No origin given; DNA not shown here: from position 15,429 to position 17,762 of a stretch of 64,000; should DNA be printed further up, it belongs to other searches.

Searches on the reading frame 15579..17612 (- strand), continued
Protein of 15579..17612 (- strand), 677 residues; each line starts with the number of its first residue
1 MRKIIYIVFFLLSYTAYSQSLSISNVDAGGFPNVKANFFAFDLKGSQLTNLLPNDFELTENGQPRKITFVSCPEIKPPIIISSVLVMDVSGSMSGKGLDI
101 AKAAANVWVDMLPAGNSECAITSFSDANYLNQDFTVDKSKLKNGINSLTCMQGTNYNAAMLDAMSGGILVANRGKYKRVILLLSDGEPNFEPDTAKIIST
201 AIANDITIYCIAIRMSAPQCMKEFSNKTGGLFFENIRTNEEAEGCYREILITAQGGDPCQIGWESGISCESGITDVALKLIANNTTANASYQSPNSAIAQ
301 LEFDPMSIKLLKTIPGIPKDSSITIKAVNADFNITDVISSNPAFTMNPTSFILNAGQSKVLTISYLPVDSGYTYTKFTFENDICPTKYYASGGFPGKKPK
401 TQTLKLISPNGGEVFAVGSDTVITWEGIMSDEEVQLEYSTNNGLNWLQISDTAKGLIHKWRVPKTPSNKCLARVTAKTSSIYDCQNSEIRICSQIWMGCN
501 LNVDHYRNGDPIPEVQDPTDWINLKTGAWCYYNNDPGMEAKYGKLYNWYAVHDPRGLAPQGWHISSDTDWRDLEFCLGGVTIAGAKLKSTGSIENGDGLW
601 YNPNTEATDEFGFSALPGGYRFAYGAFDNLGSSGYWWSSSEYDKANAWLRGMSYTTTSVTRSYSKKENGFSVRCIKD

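Call 78: find_encoding_contigs(protein=P0144, flank=8000, max_places=1)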
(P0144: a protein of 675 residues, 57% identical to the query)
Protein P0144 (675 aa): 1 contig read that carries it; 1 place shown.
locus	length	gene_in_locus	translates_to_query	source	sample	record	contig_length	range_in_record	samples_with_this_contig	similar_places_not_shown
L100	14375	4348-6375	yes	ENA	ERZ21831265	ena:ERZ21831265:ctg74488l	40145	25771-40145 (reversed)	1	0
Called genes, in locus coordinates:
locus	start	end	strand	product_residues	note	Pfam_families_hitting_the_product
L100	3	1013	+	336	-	?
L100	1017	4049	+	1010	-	PF02012:BNR (faint), PF13088:BNR_2 (faint), PF15899:BNR_6 (faint), PF14870:PSII_BNR (weak), PF15902:Sortilin-Vps10 (weak), PF19081:Ig_7 (faint), PF18962:Por_Secre_tail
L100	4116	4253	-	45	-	-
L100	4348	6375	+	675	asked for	PF00092:VWA, PF13519:VWA_2, PF09603:Fib_succ_major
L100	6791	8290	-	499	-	PF00478:IMPDH, PF01070:FMN_dh (faint), PF00571:CBS (faint)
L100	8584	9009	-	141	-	PF13420:Acetyltransf_4 (weak), PF13673:Acetyltransf_10, PF00583:Acetyltransf_1, PF13508:Acetyltransf_7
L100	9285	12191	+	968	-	PF08448:PAS_4 (weak), PF13188:PAS_8 (faint), PF12860:PAS_7 (faint), PF13426:PAS_9 (weak), PF00989:PAS, PF13426:PAS_9, PF00512:HisKA (weak), PF02518:HATPase_c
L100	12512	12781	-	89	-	-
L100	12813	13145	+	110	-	-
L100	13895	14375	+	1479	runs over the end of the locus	PF12729:4HB_MCP_1, PF00672:HAMP, PF18947:HAMP_2, PF00015:MCPsignal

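Call 79: find_encoding_contigs(protein=P0212, flank=8000, max_places=1)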
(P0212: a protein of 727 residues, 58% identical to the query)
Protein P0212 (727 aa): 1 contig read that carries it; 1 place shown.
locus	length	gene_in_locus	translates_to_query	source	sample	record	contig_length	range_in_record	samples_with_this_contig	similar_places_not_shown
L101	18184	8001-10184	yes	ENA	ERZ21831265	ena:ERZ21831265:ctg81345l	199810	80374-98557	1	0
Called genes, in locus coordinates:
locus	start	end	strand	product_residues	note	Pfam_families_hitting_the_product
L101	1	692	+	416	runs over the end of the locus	PF01547:SBP_bac_1, PF13416:SBP_bac_8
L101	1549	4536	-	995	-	-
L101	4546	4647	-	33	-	-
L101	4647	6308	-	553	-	-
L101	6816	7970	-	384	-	PF13546:DDE_5, PF04693:DDE_Tnp_2, PF01609:DDE_Tnp_1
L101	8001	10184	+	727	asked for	PF00092:VWA (faint), PF13519:VWA_2, PF22544:HYDIN_VesB_CFA65-like_Ig (weak), PF03781:FGE-sulfatase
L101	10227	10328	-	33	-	-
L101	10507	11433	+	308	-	PF02049:FliE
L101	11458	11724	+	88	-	PF01514:YscJ_FliF (weak)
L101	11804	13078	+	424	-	PF01514:YscJ_FliF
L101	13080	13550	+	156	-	PF14842:FliG_N, PF14841:FliG_M (faint)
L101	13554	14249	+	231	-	PF02108:FliH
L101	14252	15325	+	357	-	PF02874:ATP-synt_ab_N, PF00006:ATP-synt_ab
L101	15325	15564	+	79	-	PF18269:T3SS_ATPase_C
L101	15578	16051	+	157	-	PF02050:FliJ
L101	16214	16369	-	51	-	PF00830:Ribosomal_L28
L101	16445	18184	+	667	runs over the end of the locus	PF17191:RecG_wedge, PF01336:tRNA_anti-codon, PF00270:DEAD, PF04851:ResIII, PF13604:AAA_30 (faint), PF00271:Helicase_C, PF22590:Cas3-like_C_2 (weak), PF19833:RecG_dom3_C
